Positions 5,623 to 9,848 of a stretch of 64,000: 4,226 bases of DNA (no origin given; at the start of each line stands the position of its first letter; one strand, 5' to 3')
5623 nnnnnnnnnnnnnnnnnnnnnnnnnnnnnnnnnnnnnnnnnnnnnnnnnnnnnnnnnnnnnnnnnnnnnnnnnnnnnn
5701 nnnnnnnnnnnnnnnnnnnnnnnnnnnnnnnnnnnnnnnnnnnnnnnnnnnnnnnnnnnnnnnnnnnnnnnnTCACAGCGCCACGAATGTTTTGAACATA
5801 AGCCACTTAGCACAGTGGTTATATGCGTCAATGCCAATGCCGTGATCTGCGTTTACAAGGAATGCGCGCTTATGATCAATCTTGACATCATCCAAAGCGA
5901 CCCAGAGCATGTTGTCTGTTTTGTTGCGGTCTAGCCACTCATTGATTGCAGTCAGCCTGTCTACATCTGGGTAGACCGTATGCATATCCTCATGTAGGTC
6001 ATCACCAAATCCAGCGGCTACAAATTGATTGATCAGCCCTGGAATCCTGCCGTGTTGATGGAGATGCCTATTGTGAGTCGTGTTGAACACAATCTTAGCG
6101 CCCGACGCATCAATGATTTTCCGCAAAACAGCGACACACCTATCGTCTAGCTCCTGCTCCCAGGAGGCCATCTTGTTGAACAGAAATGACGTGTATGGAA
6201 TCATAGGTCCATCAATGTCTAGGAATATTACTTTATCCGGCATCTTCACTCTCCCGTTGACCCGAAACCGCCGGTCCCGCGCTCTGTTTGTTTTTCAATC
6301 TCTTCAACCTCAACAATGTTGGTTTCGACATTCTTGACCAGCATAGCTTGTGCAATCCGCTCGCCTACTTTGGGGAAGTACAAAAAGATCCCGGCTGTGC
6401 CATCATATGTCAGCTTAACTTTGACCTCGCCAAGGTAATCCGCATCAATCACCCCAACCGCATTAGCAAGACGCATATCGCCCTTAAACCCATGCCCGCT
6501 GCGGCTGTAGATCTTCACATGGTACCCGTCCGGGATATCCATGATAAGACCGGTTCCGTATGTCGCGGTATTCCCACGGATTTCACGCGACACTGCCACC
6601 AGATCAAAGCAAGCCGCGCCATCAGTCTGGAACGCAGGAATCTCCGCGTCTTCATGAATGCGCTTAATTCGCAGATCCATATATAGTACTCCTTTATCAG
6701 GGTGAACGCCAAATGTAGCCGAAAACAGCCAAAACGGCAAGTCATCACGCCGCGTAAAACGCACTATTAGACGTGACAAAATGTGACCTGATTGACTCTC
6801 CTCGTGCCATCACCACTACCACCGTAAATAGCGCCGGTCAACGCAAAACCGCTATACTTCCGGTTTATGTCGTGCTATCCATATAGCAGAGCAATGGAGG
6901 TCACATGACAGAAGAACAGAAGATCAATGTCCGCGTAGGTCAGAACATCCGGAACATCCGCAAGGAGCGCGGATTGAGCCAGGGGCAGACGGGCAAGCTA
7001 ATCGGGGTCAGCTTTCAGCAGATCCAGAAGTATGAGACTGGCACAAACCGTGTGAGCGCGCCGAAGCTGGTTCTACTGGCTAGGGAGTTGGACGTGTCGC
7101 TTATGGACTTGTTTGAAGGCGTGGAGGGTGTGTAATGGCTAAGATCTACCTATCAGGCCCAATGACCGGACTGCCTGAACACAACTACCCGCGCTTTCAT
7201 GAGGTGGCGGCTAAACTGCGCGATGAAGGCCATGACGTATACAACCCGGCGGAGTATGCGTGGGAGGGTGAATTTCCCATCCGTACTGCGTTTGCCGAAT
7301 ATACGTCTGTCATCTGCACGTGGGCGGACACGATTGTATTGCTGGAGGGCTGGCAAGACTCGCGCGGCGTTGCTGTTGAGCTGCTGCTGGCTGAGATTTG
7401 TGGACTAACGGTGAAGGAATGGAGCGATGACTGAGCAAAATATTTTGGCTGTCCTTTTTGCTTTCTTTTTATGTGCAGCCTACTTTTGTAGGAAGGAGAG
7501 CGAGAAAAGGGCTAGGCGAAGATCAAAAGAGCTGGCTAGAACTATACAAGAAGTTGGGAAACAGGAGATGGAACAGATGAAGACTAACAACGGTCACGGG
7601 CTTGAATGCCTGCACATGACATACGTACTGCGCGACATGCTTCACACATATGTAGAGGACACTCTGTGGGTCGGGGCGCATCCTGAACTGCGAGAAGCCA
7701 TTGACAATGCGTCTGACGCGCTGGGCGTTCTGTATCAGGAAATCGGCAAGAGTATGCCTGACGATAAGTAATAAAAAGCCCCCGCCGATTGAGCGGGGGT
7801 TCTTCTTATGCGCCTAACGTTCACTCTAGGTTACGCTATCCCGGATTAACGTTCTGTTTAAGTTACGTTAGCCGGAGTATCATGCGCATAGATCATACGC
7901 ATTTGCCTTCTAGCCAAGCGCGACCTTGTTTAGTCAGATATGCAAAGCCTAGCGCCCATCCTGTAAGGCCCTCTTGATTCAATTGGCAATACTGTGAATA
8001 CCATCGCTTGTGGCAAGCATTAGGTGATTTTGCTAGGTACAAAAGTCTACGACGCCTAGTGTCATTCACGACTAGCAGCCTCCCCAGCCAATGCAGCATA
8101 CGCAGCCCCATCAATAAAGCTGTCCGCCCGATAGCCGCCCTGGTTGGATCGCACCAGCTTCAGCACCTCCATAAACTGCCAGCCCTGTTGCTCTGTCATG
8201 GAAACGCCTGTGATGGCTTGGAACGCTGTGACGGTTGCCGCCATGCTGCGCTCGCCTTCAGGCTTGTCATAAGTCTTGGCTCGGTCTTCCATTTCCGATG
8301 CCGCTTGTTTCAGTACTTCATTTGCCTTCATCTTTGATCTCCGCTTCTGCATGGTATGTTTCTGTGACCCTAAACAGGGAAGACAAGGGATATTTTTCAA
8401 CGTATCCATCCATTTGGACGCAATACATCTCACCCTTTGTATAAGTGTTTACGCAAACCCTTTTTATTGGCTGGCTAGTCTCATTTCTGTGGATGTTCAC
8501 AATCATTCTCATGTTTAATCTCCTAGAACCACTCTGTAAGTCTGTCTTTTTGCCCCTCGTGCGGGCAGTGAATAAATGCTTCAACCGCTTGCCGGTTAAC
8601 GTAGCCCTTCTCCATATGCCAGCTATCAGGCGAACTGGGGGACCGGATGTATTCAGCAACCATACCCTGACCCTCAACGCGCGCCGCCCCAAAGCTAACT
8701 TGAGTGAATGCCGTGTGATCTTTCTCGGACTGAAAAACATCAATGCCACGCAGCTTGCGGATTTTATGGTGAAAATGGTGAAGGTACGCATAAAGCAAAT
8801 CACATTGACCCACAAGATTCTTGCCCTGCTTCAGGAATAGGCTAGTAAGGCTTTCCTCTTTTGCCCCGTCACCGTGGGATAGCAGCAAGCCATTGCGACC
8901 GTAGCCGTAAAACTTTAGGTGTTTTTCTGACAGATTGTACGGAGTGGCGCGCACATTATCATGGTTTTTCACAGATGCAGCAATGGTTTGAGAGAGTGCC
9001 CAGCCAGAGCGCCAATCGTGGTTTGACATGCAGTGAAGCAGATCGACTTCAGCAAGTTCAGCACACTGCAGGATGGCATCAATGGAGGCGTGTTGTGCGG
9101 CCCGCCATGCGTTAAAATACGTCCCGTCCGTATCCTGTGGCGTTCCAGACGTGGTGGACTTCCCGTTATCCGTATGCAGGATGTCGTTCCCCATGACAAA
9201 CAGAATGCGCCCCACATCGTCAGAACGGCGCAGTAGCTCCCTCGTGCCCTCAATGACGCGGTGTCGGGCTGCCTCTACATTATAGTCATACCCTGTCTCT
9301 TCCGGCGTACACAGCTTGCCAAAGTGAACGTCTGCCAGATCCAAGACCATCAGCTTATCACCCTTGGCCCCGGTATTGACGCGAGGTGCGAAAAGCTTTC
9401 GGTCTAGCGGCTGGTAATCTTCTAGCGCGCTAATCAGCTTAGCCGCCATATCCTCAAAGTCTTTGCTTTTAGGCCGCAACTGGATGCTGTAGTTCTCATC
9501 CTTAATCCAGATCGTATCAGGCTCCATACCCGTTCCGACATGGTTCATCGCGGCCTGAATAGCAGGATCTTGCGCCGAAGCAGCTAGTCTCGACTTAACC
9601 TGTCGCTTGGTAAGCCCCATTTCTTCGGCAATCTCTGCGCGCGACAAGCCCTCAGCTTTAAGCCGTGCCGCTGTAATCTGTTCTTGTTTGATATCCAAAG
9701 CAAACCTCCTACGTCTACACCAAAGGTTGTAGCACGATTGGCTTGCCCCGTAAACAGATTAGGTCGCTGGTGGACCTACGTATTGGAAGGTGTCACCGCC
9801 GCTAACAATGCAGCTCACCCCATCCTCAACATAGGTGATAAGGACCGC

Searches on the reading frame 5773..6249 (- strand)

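Call 29: search_protein_families(library=pfam, max_evalue=0.01, proteins=[window:5773-6249:-])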
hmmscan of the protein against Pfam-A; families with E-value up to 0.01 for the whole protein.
window:5773-6249:- (158 aa): 2 families
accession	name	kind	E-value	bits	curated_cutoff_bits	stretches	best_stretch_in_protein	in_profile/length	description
PF18143.6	HAD_SAK_2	-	2.7e-16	60.6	27.5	1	7-139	1-133/139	HAD domain in Swiss Army Knife RNA repair proteins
PF15610.12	PRTase_3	-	0.0016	18.3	28.7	1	31-129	51-152/264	PRTase ComF-like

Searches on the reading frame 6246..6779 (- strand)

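Call 29: search_protein_families(library=pfam, max_evalue=0.01, proteins=[window:6246-6779:-])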
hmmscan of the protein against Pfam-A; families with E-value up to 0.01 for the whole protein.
window:6246-6779:- (177 aa): 1 family
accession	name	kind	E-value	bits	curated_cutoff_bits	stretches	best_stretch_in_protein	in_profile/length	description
PF00692.24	dUTPase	-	2.7e-18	66.4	22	1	44-176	2-129/129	dUTPase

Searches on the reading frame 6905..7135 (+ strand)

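Call 29: search_protein_families(library=pfam, max_evalue=0.01, proteins=[window:6905-7135:+])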
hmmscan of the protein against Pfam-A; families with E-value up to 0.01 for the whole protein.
window:6905-7135:+ (76 aa): 5 families
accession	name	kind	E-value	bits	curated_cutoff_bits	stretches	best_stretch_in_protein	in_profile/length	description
PF01381.28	HTH_3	-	1.8e-14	53.9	23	1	15-68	1-54/55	Helix-turn-helix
PF13560.12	HTH_31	-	5.3e-09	36.7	27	1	12-65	3-57/64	Helix-turn-helix domain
PF12844.13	HTH_19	-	1.3e-07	31.9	30.2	1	12-73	1-62/64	Helix-turn-helix domain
PF13443.12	HTH_26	-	2.3e-05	25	22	1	14-71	1-59/63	Cro/C1-type HTH DNA-binding domain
PF15731.11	MqsA_antitoxin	-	9.4e-05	23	30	1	6-58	63-117/131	Antitoxin component of bacterial toxin-antitoxin system, MqsA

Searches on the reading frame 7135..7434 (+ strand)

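Call 29: search_protein_families(library=pfam, max_evalue=0.01, proteins=[window:7135-7434:+])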
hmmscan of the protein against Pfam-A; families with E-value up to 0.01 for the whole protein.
window:7135-7434:+ (99 aa): 1 family
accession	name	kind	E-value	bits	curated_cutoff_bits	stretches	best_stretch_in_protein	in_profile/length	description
PF14359.12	DUF4406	-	6.1e-21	75.1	22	1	3-94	2-90/91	Domain of unknown function (DUF4406)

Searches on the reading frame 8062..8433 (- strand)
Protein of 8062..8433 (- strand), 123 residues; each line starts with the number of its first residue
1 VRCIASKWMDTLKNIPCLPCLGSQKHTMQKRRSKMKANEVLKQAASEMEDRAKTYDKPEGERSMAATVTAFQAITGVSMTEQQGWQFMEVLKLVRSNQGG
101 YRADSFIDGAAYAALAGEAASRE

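Call 29: search_protein_families(library=pfam, max_evalue=0.01, proteins=[window:8062-8433:-])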
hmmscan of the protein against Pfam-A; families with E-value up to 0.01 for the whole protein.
window:8062-8433:- (123 aa): 1 family
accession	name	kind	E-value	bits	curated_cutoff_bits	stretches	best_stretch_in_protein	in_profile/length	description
PF19905.4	DUF6378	-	2.6e-10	40.9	27.1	1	39-119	1-80/81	Domain of unknown function (DUF6378)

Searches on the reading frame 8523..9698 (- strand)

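Call 29: search_protein_families(library=pfam, max_evalue=0.01, proteins=[window:8523-9698:-])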
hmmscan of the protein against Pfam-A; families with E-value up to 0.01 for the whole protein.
window:8523-9698:- (391 aa): 4 families
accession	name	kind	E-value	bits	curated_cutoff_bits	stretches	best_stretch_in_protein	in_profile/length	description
PF08281.18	Sigma70_r4_2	-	5.8e-05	23.1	25.7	1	15-39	24-48/54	Sigma-70, region 4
PF13384.12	HTH_23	-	0.00028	21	24.6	1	6-35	6-35/50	Homeodomain-like domain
PF21834.1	DUF6894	-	0.0072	16.9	24.1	0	123-161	5-43/69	Domain of unknown function (DUF6894)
PF13518.12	HTH_28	-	0.009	16.5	25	0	8-36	3-31/52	Helix-turn-helix domain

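Call 116: search_protein_families(library=phrogs, max_evalue=0.001, proteins=[window:8523-9698:-])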
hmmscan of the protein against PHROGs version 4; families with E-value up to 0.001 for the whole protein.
window:8523-9698:- (391 aa): 4 families
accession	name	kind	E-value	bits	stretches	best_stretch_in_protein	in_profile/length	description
phrog_704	-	DNA, RNA and nucleotide metabolism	1.5e-52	180.1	1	1-312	2-333/390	DNA repair exonuclease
phrog_284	-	DNA, RNA and nucleotide metabolism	7.7e-16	59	1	43-281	57-309/398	exonuclease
phrog_11457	-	unknown function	1.9e-05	25.6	1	7-38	14-45/60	-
phrog_20762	-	unknown function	0.00021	22.6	0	260-313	9-63/117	-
